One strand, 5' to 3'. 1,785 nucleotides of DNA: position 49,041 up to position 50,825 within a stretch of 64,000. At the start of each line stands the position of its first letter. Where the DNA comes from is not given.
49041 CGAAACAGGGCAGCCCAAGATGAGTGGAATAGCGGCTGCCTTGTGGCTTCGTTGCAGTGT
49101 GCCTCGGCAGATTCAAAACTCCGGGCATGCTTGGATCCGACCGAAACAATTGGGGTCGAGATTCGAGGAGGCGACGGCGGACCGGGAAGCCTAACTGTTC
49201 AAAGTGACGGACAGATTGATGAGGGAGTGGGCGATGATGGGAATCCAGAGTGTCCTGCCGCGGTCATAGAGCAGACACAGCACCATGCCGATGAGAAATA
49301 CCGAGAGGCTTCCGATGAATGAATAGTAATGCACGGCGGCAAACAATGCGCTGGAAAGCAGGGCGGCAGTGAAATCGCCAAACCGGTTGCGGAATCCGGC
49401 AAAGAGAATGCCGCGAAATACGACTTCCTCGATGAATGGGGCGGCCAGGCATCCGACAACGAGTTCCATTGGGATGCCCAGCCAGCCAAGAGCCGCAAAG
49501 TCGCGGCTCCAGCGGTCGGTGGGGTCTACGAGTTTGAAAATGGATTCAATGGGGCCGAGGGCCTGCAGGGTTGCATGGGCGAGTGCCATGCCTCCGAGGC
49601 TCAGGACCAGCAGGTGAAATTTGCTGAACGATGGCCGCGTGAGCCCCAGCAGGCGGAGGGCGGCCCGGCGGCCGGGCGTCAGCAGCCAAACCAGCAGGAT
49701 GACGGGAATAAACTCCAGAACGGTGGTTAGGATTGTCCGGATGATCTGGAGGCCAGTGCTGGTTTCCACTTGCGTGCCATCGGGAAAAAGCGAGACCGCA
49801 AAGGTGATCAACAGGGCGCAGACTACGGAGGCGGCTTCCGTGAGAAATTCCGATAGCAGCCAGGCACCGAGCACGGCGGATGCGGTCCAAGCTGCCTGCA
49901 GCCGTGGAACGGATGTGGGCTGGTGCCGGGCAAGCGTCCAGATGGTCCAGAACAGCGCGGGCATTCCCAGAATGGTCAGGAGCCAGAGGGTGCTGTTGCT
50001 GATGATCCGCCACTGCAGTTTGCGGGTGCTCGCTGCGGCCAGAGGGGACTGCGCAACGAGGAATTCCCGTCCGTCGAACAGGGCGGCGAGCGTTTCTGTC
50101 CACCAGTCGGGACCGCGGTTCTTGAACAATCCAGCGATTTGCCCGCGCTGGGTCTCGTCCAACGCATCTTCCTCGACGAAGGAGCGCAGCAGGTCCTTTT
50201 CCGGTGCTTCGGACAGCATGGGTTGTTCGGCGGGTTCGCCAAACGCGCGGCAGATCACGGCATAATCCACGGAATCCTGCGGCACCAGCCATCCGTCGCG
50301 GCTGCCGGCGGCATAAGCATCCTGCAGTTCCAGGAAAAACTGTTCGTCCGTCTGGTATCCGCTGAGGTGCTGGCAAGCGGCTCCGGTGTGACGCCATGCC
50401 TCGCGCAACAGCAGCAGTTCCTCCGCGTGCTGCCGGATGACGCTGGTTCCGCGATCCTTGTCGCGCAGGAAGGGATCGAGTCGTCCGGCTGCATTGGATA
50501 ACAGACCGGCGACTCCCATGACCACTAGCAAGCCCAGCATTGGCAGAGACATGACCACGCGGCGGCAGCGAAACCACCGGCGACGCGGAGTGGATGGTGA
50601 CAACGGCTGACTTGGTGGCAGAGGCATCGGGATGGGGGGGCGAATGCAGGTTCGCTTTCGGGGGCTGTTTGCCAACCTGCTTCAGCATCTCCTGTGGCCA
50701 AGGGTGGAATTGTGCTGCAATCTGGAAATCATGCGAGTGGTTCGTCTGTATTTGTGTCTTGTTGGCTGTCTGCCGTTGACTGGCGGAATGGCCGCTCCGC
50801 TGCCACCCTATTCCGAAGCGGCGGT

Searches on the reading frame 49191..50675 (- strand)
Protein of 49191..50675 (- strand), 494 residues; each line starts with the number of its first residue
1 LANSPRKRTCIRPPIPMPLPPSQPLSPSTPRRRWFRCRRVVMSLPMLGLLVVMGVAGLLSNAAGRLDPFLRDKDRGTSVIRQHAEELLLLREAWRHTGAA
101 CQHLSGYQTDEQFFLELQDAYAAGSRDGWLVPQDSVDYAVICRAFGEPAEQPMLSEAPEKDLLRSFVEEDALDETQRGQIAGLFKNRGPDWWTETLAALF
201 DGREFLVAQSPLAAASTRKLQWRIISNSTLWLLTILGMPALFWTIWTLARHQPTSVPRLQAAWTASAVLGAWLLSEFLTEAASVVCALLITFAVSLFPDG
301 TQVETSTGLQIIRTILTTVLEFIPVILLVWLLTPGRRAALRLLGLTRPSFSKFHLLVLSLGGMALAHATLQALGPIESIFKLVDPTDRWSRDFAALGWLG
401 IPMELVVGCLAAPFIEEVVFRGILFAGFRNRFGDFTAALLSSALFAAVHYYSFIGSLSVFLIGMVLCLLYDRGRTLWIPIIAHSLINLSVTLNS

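Call 4: search_protein_families(library=pfam, proteins=[window:49191-50675:-], max_evalue=0.01)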
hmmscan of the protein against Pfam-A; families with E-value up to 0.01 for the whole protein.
window:49191-50675:- (494 aa): 1 family
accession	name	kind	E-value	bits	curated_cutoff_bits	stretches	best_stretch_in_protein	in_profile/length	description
PF02517.21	Rce1-like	-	1.5e-21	76.9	22.4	1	403-488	6-92/93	Type II CAAX prenyl endopeptidase Rce1-like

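Call 7: search_protein_families(library=ncbifam, proteins=[window:49191-50675:-], max_evalue=0.01)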
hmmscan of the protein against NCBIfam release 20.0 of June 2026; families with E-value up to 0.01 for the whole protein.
window:49191-50675:- (494 aa): 5 families
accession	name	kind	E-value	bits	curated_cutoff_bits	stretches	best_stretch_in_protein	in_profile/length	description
NF041647.1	ABC_perm_CPBP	equivalog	1.4e-17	63.7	435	1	285-490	426-630/636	ABC transporter permease subunit/CPBP intramembrane protease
NF040589.1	CPBP_Synerg_MrtS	equivalog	3.2e-10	40.4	130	1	403-488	74-161/170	Synerg-CTERM system glutamic-type intramembrane protease MrtS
NF033192.3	CPBP_JDVT_MrtJ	equivalog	4.4e-10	40.1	75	1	410-489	6-94/98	JDVT-CTERM system glutamic-type intramembrane protease MrtJ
NF046050.1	CPBP_fam_MroQ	equivalog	1e-08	34.9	270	1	313-492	41-222/243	intramembrane glutamic endopeptidase MroQ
NF040914.1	Mrt_core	domain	1.8e-05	24.8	100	1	413-492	12-103/108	myxosortase family intramembrane protease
